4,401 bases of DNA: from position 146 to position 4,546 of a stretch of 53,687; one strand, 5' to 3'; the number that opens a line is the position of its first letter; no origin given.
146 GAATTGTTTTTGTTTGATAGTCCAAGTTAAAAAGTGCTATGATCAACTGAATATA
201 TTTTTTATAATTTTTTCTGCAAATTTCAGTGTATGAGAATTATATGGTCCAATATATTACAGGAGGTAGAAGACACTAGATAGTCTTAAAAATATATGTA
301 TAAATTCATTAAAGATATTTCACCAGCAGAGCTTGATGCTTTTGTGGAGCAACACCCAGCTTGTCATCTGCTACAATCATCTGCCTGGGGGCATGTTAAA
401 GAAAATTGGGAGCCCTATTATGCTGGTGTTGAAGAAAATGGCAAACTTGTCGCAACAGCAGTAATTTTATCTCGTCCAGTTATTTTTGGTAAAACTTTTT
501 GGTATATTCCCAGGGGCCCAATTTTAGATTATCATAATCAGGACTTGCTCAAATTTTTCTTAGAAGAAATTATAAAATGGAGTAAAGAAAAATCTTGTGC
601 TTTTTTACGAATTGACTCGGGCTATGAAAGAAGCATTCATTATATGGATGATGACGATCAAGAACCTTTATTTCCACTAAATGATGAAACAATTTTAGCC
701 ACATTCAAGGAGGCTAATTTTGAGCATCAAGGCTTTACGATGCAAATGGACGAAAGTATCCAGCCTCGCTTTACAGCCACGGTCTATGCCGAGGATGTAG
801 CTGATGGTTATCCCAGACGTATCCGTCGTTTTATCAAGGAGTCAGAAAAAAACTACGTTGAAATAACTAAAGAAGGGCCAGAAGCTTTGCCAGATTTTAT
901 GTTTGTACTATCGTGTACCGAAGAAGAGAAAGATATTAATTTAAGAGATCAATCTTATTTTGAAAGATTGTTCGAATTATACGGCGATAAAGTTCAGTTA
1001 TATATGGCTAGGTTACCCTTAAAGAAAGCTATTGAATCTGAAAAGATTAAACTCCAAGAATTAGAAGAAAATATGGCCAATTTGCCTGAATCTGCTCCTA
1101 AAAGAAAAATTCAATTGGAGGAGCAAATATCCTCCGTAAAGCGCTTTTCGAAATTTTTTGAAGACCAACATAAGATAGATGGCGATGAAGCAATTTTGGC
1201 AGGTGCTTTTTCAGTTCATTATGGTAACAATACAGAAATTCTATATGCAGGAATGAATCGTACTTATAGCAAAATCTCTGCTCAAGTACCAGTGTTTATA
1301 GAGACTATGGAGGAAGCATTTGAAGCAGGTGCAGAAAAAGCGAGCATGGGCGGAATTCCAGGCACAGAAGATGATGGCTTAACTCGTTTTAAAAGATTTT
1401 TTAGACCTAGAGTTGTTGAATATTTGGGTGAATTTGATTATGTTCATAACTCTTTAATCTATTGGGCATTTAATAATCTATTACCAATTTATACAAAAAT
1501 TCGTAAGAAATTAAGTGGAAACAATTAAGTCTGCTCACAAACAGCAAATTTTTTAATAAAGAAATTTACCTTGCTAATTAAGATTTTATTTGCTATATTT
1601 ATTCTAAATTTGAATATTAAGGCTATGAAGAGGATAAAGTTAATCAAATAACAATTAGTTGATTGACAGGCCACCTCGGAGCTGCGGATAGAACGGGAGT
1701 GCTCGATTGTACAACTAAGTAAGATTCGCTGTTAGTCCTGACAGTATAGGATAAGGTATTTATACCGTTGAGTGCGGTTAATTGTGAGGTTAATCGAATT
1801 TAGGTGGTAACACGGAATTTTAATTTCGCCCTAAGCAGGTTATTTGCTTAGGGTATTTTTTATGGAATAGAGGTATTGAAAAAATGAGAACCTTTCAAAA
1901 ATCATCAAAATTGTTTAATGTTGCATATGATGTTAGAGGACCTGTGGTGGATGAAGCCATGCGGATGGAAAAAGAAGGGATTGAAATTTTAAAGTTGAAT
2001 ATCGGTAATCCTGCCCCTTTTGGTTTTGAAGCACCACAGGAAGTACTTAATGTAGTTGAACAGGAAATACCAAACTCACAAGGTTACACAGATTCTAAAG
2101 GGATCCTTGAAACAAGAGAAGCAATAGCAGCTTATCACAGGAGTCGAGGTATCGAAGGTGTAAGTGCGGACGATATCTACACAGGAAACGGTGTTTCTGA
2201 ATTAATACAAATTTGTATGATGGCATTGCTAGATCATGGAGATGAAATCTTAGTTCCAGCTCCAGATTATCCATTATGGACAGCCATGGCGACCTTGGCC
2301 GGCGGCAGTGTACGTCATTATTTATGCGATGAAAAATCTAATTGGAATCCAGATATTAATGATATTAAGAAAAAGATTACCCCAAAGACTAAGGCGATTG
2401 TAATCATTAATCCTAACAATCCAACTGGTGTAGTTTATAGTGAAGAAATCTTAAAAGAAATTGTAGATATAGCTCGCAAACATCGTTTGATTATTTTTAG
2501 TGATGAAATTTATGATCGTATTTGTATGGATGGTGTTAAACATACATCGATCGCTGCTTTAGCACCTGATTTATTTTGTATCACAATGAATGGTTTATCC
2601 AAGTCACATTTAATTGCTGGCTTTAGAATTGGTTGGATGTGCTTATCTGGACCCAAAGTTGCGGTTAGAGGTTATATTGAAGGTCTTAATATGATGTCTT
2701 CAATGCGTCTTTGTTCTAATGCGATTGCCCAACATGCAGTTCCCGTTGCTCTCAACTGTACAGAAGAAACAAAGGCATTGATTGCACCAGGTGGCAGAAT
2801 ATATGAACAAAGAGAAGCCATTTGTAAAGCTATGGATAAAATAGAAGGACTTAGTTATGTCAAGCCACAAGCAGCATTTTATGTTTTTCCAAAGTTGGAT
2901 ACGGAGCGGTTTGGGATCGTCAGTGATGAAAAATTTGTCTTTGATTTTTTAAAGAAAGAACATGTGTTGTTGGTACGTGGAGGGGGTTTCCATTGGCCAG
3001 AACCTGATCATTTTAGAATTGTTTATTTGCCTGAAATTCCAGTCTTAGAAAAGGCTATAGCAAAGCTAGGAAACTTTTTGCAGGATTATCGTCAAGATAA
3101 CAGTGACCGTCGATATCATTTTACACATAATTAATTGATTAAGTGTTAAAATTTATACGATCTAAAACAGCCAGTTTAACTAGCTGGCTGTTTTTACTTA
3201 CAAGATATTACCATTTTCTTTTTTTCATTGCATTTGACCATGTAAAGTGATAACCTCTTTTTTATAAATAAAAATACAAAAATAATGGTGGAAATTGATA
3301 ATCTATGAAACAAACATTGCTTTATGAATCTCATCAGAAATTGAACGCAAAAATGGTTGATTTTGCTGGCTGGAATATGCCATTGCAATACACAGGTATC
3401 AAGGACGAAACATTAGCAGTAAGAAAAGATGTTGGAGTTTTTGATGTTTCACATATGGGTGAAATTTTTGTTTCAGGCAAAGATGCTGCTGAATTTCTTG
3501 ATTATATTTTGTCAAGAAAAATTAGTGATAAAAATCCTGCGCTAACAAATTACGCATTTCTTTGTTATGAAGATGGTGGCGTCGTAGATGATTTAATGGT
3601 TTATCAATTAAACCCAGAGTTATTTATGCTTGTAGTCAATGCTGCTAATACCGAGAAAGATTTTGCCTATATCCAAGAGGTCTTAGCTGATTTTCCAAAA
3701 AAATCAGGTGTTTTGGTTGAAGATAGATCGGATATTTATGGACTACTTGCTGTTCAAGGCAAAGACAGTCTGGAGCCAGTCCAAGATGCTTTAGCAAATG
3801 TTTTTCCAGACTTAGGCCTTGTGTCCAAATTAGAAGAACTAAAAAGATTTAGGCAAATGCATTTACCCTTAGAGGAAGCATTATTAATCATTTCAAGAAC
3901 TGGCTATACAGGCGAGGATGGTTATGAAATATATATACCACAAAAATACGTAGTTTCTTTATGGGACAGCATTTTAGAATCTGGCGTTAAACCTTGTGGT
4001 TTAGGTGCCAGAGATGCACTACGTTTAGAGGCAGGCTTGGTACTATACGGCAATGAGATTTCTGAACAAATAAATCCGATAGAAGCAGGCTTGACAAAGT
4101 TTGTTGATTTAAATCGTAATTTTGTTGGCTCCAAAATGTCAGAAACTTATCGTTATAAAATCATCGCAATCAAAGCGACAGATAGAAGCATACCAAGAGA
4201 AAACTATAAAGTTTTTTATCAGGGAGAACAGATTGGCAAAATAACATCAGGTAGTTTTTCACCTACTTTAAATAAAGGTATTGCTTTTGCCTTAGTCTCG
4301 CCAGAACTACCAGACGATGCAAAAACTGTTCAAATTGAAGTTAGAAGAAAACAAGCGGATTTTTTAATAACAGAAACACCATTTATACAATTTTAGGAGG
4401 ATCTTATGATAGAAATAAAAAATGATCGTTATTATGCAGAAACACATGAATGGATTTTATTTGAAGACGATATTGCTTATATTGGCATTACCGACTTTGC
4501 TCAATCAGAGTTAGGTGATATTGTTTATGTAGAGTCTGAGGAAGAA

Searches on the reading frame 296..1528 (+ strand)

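Call 66: search_protein_families(library=pfam, proteins=[window:296-1528:+], max_evalue=0.001)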
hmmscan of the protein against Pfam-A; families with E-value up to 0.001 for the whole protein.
window:296-1528:+ (410 aa): 2 families
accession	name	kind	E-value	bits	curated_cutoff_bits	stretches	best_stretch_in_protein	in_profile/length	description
PF02388.22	FemAB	-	2.1e-85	287.4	24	1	8-393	1-402/406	FemAB family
PF13480.13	Acetyltransf_6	-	2e-05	25.2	22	1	297-367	80-143/143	Acetyltransferase (GNAT) domain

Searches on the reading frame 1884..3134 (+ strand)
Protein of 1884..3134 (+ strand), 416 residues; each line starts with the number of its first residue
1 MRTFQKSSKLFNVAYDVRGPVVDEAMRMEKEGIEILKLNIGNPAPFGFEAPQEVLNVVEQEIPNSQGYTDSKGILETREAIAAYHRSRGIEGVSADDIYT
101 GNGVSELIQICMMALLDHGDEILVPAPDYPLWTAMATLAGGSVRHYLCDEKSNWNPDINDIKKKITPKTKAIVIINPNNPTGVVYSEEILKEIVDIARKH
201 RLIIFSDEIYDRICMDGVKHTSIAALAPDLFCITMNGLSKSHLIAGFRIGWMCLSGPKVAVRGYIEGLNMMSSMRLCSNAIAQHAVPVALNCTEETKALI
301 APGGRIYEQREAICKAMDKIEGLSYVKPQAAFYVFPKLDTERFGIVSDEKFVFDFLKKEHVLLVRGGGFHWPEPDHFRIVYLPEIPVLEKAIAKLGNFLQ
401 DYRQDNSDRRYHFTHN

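Call 66: search_protein_families(library=pfam, proteins=[window:1884-3134:+], max_evalue=0.001)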
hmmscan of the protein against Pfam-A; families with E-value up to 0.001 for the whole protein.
window:1884-3134:+ (416 aa): 4 families
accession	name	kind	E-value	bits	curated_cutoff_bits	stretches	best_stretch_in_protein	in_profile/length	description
PF00155.27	Aminotran_1_2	-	2.4e-59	201.8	19.7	1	34-383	2-349/361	Aminotransferase class I and II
PF01041.23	DegT_DnrJ_EryC1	-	8.6e-07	28.9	19.8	1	100-207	45-145/360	DegT/DnrJ/EryC1/StrS aminotransferase family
PF00266.25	Aminotran_5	-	4.1e-06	26.4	21.5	1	51-207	12-175/371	Aminotransferase class-V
PF01212.27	Beta_elim_lyase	-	9.7e-05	22.3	27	1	109-207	61-168/288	Beta-eliminating lyase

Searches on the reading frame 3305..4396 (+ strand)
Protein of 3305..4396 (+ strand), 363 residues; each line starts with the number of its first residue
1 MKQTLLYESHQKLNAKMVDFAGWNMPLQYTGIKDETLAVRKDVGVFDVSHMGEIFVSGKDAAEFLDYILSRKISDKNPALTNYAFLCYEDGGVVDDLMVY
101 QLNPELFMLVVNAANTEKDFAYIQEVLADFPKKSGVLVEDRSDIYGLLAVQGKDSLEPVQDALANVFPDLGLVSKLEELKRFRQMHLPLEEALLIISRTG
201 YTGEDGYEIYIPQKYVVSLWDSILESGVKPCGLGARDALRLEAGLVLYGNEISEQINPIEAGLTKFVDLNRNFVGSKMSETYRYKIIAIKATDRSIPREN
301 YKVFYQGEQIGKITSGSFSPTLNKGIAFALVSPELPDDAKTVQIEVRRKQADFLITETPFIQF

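Call 66: search_protein_families(library=pfam, proteins=[window:3305-4396:+], max_evalue=0.001)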
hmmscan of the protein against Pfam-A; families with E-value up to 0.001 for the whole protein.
window:3305-4396:+ (363 aa): 2 families
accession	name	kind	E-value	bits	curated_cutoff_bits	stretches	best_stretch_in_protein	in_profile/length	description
PF01571.26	GCV_T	-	7.2e-85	284.7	25.6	1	6-264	1-253/255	Aminomethyltransferase folate-binding domain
PF08669.17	GCV_T_C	-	1.5e-17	63.7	25.9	1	288-361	5-79/80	Glycine cleavage T-protein C-terminal barrel domain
